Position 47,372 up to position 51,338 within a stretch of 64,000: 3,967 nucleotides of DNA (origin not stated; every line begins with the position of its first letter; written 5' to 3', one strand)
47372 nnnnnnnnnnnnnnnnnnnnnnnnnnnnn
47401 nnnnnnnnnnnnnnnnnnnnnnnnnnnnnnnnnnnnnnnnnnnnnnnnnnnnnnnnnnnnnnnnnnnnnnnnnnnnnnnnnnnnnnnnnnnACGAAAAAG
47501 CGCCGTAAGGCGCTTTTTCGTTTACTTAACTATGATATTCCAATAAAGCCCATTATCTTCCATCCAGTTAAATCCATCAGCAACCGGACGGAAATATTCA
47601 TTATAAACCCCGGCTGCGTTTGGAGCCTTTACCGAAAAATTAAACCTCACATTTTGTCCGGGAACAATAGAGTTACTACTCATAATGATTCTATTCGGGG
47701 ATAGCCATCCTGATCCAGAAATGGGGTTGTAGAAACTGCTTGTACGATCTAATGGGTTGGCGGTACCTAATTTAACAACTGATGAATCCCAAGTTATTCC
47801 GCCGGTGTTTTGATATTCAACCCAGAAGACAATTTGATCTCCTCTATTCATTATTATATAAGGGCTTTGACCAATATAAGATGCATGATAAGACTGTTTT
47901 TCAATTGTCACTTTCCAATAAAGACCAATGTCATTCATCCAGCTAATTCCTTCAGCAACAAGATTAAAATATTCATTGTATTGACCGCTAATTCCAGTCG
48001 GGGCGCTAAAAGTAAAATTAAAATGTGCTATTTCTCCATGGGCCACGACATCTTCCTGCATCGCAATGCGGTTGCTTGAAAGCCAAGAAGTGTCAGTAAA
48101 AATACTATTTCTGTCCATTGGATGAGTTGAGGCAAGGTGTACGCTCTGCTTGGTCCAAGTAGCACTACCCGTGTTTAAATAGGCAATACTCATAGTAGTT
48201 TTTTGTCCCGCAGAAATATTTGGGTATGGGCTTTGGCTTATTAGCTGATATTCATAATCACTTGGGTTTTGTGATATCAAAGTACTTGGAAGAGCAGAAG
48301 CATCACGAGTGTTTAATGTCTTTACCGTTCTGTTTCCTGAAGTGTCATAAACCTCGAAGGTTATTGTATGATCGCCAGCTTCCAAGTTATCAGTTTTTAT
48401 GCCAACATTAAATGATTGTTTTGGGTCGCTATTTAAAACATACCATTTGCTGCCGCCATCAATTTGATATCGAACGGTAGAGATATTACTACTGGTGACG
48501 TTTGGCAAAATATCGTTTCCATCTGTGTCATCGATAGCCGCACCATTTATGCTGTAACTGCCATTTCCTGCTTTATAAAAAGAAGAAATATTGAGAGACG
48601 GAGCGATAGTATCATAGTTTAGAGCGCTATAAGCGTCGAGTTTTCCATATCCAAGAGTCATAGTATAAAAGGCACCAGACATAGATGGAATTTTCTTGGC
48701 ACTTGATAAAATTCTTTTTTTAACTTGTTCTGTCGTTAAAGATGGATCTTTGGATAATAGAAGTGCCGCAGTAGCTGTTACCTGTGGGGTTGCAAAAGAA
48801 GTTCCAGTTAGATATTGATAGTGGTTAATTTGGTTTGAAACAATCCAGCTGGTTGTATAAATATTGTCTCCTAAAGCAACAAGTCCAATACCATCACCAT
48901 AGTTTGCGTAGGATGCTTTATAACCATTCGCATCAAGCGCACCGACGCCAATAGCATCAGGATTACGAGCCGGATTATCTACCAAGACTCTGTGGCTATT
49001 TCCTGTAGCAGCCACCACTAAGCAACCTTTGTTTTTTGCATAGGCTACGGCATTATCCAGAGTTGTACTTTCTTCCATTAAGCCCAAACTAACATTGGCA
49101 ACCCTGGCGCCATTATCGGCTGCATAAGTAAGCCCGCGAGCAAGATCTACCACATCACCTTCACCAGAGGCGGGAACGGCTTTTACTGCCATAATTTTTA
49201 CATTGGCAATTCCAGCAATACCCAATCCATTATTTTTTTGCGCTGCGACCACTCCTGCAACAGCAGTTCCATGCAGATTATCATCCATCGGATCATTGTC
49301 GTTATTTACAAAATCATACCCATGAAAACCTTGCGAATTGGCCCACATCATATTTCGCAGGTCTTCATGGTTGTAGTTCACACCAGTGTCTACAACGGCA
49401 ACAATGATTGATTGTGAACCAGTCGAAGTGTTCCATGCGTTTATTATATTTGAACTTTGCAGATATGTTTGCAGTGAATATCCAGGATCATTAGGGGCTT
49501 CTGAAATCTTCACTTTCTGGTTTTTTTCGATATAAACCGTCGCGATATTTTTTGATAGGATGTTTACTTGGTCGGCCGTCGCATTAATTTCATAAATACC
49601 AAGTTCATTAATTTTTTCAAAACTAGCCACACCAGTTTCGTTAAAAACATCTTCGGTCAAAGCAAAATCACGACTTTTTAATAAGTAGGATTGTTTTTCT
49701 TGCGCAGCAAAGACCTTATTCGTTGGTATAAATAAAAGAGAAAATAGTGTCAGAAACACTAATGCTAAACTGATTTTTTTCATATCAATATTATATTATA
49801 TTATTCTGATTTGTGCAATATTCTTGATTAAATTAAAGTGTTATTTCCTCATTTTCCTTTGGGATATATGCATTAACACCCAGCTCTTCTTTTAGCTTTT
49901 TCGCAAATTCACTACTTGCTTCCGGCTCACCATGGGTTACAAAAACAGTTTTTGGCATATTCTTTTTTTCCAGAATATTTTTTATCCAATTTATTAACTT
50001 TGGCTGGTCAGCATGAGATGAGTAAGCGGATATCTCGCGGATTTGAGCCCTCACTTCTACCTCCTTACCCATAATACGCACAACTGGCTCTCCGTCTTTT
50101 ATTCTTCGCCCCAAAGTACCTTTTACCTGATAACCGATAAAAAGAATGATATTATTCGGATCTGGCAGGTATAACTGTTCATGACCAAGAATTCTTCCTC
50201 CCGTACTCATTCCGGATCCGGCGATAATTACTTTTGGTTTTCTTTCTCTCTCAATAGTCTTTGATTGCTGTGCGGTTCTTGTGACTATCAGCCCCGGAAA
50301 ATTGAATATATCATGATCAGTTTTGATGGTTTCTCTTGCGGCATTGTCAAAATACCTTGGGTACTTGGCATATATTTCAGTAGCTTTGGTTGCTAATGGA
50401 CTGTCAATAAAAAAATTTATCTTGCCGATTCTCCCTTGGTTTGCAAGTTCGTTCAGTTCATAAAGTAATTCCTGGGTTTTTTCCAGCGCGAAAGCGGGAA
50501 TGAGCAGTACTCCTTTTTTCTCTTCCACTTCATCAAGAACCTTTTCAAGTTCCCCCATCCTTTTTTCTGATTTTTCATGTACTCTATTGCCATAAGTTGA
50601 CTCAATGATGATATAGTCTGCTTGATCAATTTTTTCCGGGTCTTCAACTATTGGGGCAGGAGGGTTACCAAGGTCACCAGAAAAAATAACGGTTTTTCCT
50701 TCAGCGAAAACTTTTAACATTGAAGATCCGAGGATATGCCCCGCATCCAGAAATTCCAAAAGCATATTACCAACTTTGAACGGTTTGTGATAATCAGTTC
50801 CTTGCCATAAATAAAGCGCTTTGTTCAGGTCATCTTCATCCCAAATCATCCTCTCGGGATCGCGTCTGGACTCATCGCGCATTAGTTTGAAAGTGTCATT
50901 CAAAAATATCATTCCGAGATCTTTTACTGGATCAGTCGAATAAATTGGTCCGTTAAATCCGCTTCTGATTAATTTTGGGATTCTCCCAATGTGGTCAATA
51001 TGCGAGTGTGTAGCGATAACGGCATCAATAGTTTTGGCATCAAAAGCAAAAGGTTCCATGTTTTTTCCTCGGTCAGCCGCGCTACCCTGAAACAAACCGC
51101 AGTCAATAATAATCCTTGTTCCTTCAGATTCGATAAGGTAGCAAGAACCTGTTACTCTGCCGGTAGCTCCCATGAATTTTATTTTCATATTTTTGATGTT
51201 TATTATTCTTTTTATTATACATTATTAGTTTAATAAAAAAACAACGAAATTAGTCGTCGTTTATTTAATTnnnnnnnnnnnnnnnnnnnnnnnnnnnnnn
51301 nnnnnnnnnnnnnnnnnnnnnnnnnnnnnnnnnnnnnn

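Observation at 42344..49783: Unassigned ~85-100-aa repeat domain shared by a secreted amidase/SpoIID mega-hydrolase and a secreted S8 protease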

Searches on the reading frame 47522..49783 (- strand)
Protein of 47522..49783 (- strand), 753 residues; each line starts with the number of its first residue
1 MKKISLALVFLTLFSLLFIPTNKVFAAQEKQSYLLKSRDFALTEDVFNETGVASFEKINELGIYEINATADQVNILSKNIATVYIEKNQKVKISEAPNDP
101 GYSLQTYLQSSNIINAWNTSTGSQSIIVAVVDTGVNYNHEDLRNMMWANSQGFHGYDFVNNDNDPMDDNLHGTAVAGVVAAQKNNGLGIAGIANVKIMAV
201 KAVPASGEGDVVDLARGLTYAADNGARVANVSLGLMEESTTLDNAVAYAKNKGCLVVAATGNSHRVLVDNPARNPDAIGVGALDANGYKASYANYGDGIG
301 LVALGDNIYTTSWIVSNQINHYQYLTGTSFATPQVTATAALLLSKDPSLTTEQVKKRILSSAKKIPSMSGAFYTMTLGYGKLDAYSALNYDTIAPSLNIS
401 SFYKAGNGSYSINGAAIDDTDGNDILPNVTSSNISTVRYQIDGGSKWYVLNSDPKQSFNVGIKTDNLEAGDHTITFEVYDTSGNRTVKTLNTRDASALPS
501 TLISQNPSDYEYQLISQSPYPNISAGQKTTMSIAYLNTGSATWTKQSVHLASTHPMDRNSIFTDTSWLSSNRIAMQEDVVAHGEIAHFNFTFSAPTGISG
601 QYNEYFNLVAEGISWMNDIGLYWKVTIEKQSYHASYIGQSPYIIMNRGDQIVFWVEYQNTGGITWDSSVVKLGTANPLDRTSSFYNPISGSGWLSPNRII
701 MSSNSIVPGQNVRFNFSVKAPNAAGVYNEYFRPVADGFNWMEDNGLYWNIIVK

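Call 3: search_protein_families(library=pfam, proteins=[window:47522-49783:-], max_evalue=1)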
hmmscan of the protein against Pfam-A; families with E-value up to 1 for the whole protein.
window:47522-49783:- (753 aa): 5 families
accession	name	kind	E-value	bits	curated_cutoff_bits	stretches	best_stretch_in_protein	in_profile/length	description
PF00082.27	Peptidase_S8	-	2e-49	168.9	21.8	1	124-364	2-275/288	Subtilase family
PF16158.11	N_BRCA1_IG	-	1.1e-08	36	28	2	523-610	8-92/108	Ig-like domain from next to BRCA1 gene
PF17957.7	Big_7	-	0.0047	18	24.1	1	431-475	28-69/70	Bacterial Ig domain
PF19077.6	Big_13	-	0.0066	17.4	27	1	431-489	37-94/102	Bacterial Ig-like domain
PF10633.15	NPCBM_assoc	-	0.12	13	24.4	0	703-724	43-64/78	NPCBM-associated, NEW3 domain of alpha-galactosidase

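Call 4: search_protein_families(library=ncbifam, proteins=[window:47522-49783:-], max_evalue=1)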
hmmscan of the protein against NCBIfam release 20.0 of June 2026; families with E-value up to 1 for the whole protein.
window:47522-49783:- (753 aa): 5 families
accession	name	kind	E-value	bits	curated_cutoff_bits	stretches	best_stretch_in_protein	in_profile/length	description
TIGR03921.1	T7SS_mycosin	equivalog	7.8e-57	193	278.75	1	115-397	5-293/353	type VII secretion-associated serine protease mycosin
NF033595.1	denti_PrtP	equivalog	3.2e-29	102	300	2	230-388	343-502/606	dentilisin complex serine proteinase subunit PrtP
TIGR03895.1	protease_PatA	subfamily_domain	3.9e-24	85.3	421.05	1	171-364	1-202/606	PatA/PatG family cyanobactin maturation protease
NF049966.1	QH_SP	equivalog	3.7e-17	62.4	165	1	128-362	2-211/219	subtilisin-like serine protease QhpE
NF042956.1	IteS_antiphage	equivalog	5.3e-08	31.6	900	2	116-238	247-363/747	S8 family anti-phage peptidase IteS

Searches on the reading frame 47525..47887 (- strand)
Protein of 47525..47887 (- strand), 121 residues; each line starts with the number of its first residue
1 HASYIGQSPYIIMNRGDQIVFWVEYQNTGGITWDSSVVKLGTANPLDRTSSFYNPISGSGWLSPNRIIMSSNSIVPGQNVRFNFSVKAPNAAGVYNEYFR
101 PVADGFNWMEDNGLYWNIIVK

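Call 7: search_protein_families(library=pfam, proteins=[window:47525-47887:-], max_evalue=1)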
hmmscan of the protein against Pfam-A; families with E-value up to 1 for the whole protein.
seq(121 aa): 2 families
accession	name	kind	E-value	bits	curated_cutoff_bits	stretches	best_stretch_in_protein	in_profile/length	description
PF16158.11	N_BRCA1_IG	-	0.00043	21.2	28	1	25-102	20-91/108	Ig-like domain from next to BRCA1 gene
PF18261.6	Rpn9_C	-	0.22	11.6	26.5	0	32-42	17-27/33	Rpn9 C-terminal helix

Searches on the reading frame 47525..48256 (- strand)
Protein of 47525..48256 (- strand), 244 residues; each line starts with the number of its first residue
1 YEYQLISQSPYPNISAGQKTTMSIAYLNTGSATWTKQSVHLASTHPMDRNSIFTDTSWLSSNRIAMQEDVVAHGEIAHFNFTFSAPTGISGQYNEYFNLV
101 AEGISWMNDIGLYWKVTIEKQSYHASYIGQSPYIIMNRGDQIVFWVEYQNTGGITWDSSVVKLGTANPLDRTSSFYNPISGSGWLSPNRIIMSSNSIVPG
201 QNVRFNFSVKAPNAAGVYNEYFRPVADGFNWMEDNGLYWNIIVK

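Call 48: search_dna_similar(query=window:47525-48256:-, collection=phages, mode=protein, max_evalue=0.001, max_rows=20)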
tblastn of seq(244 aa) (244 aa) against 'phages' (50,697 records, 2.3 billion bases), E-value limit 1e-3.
No match.

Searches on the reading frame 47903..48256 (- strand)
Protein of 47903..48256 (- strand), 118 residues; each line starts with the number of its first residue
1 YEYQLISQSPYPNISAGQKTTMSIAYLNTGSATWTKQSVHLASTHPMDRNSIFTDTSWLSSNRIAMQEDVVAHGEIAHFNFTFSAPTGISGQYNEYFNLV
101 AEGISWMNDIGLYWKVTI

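Call 7: search_protein_families(library=pfam, proteins=[window:47903-48256:-], max_evalue=1)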
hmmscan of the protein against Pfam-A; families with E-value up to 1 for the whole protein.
seq(118 aa): 2 families
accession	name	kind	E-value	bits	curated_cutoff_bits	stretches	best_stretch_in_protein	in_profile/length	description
PF16158.11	N_BRCA1_IG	-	5.7e-05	24.1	28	1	14-102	8-94/108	Ig-like domain from next to BRCA1 gene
PF22544.2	HYDIN_VesB_CFA65-like_Ig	-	0.23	12.1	25.5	0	14-100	15-85/100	HYDIN/CFA65/VesB-like, Ig-like domain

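Call 10: find_homologous_proteins(query=window:47903-48256:-, max_evalue=0.001)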
Query seq(118 aa): 2 candidates shared short words with the query, none scored E <= 0.001.

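Call 63: predict_structure(alignment_id=A5)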
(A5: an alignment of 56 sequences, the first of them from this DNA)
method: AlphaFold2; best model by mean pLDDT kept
length: 118 residues; sequences in the alignment: 56
mean_pLDDT: 95.9   pTM: 0.87
mean pLDDT of the five models: 95.9, 95.1, 92.1, 89.4, 88.8
residues with pLDDT >= 90: 114; 70-90: 4; 50-70: 0; < 50: 0
segments of 3 or more residues with pLDDT < 50: none
pLDDT, mean of each block of 10 residues (from residue 1): 96 97 97 97 95 96 98 98 96 96 90 93
secondary structure, 60 per line:
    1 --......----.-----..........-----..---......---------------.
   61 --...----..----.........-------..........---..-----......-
elements in order: E3-8 E19-28 E39-44 E63-65 E76-84 E92-101 E112-117

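Call 66: fold_search(model_id=the predicted structure, library=pdb)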
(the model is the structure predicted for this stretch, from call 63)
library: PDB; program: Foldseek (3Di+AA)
matches with E <= 10: 1947; with E <= 0.001: 11
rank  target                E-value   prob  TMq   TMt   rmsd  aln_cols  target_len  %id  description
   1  4ole_A                1.0e-04  1.00  0.69  0.67   4.0       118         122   14  Crystal structure of a neighbor of BRCA1 gene 1 (NBR1) from Homo sapiens at 2.52 A resolution (released 2014-02-19)
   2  8k2n_B                1.0e-04  1.00  0.50  0.13  14.4       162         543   12  Crystal structure of Group 4 Monosaccharide-releasing beta-N-acetylgalactosaminidase NgaLy from Lacticaseibacillus yic (released 2024-04-24)
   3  4ole_B                1.2e-04  1.00  0.69  0.68   4.1       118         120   14  Crystal structure of a neighbor of BRCA1 gene 1 (NBR1) from Homo sapiens at 2.52 A resolution (released 2014-02-19)
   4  4ole_C                1.7e-04  1.00  0.73  0.73   2.8       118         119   14  Crystal structure of a neighbor of BRCA1 gene 1 (NBR1) from Homo sapiens at 2.52 A resolution (released 2014-02-19)
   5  8k2n_A                1.8e-04  1.00  0.48  0.13  14.2       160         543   11  Crystal structure of Group 4 Monosaccharide-releasing beta-N-acetylgalactosaminidase NgaLy from Lacticaseibacillus yic (released 2024-04-24)
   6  6vhi                  1.9e-04  1.00  0.68  0.74   4.2       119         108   13  Crystal structure of the human ILRUN Fw domain (released 2020-07-01)
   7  8k2n_D                3.2e-04  1.00  0.49  0.13  14.5       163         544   12  Crystal structure of Group 4 Monosaccharide-releasing beta-N-acetylgalactosaminidase NgaLy from Lacticaseibacillus yic (released 2024-04-24)
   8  1wcq_C                6.8e-04  1.00  0.59  0.14   4.1       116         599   16  Mutagenesis of the Nucleophilic Tyrosine in a Bacterial Sialidase to Phenylalanine. (released 2005-10-12)
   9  8rjc_5                7.5e-04  1.00  0.46  0.34   7.4       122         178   17  Structure of the rabbit 80S ribosome stalled on a 2-TMD rhodopsin intermediate in complex with Sec61-TRAP, open confor (released 2024-01-24)
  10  1wcq_A                7.9e-04  1.00  0.59  0.14   4.1       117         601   16  Mutagenesis of the Nucleophilic Tyrosine in a Bacterial Sialidase to Phenylalanine. (released 2005-10-12)
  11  2ber                  9.3e-04  1.00  0.59  0.14   4.1       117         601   16  Y370G Active Site Mutant of the Sialidase from Micromonospora viridifaciens in complex with beta-Neu5Ac (sialic acid). (released 2005-04-04)
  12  8k2i_B                1.0e-03  1.00  0.41  0.11  11.9       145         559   14  Crystal structure of Group 2 Oligosaccharide/Monosaccharide-releasing beta-N-acetylhexosaminidase NgaAt from Arabidops (released 2024-04-24)
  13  5l7u_B                1.1e-03  1.00  0.51  0.13  16.4       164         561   10  Crystal structure of BvGH123 with bound GalNAc (released 2017-03-22)
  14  8k2h_A                1.7e-03  1.00  0.47  0.12   8.8       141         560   14  Crystal structure of Group 2Oligosaccharide/Monosaccharide-releasing beta-N-acetylhexosaminidase NgaAt from Arabidopsi (released 2024-04-24)
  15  1nep                  1.7e-03  1.00  0.50  0.46   6.7       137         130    4  Crystal Structure Analysis of the Bovine NPC2 (Niemann-Pick C2) Protein (released 2003-01-28)
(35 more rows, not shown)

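Call 81: fold_search(model_id=the predicted structure, library=viral)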
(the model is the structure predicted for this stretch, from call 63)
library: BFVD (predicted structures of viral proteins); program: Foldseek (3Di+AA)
matches with E <= 10: 1043; with E <= 0.001: 0
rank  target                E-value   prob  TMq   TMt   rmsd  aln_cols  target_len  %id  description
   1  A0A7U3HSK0            2.6e-03  1.00  0.52  0.39   4.8       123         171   16  (no name in the UniProt tables at hand)
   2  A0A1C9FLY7            4.2e-03  1.00  0.49  0.17   5.6       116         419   11  (no name in the UniProt tables at hand)
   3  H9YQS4                4.4e-03  1.00  0.50  0.22   4.1       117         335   11  (no name in the UniProt tables at hand)
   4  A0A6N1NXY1            7.8e-03  1.00  0.58  0.09   4.8       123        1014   15  DUF11 domain-containing protein [Tupanvirus soda lake]
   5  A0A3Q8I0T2            1.1e-02  1.00  0.57  0.28   5.1       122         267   11  (no name in the UniProt tables at hand)
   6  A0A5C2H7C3            1.1e-02  1.00  0.54  0.40   4.4       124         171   17  Uncharacterized protein [Sinorhizobium phage ort11]
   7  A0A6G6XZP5            1.2e-02  0.99  0.51  0.45   6.4       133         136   12  (no name in the UniProt tables at hand)
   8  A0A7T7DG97            1.3e-02  1.00  0.46  0.28   6.0       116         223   12  (no name in the UniProt tables at hand)
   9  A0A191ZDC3            1.3e-02  1.00  0.55  0.29   4.8       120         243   13  Putative coagulation factor 5/8 domain-containing protein [Erwinia phage vB_EamP_Gutmeister]
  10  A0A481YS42            1.3e-02  0.99  0.53  0.44   6.3       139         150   12  Uncharacterized protein [Marseillevirus LCMAC101]
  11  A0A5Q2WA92            1.4e-02  1.00  0.53  0.06   5.0       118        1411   10  (no name in the UniProt tables at hand)
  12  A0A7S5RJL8            1.4e-02  0.99  0.48  0.32   7.1       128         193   12  (no name in the UniProt tables at hand)
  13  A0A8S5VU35            1.5e-02  0.90  0.40  0.08  10.9       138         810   11  Uncharacterized protein [Ackermannviridae sp.]
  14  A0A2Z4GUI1            1.6e-02  0.97  0.46  0.35   7.1       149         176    9  (no name in the UniProt tables at hand)
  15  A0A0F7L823            1.6e-02  0.96  0.39  0.22   7.5       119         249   15  Uncharacterized protein [uncultured marine virus]
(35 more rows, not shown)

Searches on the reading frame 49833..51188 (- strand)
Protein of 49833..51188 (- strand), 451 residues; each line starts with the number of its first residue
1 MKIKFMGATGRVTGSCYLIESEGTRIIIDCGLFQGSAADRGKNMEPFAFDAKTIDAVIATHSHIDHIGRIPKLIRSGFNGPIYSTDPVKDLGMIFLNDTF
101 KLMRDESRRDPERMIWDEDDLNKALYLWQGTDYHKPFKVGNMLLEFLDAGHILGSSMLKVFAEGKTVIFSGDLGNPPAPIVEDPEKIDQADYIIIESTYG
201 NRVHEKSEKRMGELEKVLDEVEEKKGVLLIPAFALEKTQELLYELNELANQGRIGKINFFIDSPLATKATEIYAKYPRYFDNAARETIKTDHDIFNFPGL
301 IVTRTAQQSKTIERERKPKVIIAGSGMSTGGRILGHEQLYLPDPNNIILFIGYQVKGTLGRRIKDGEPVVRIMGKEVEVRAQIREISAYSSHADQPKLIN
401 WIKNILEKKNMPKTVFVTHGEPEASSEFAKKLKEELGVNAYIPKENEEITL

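Call 20: search_protein_families(library=pfam, proteins=[window:49833-51188:-], max_evalue=0.001)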
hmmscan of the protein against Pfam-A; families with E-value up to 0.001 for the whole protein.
window:49833-51188:- (451 aa): 6 families
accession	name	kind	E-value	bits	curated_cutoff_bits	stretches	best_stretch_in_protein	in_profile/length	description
PF10996.14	Beta-Casp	-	7.3e-36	123.8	27.7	1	238-363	1-120/120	Beta-Casp domain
PF00753.33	Lactamase_B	-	3.2e-19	70.1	22.7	1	10-184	2-161/196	Metallo-beta-lactamase superfamily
PF07521.17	RMMBL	-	3e-17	62.8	21.6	1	377-443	2-63/63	Zn-dependent metallo-hydrolase RNA specificity domain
PF16661.11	Lactamase_B_6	-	1.6e-12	47.6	27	1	18-170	1-159/193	Metallo-beta-lactamase superfamily domain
PF12706.13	Lactamase_B_2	-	1.6e-09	38.1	27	1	24-212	1-181/200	Beta-lactamase superfamily domain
PF13483.12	Lactamase_B_3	-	0.00017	22.1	24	1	14-67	7-50/160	Beta-lactamase superfamily domain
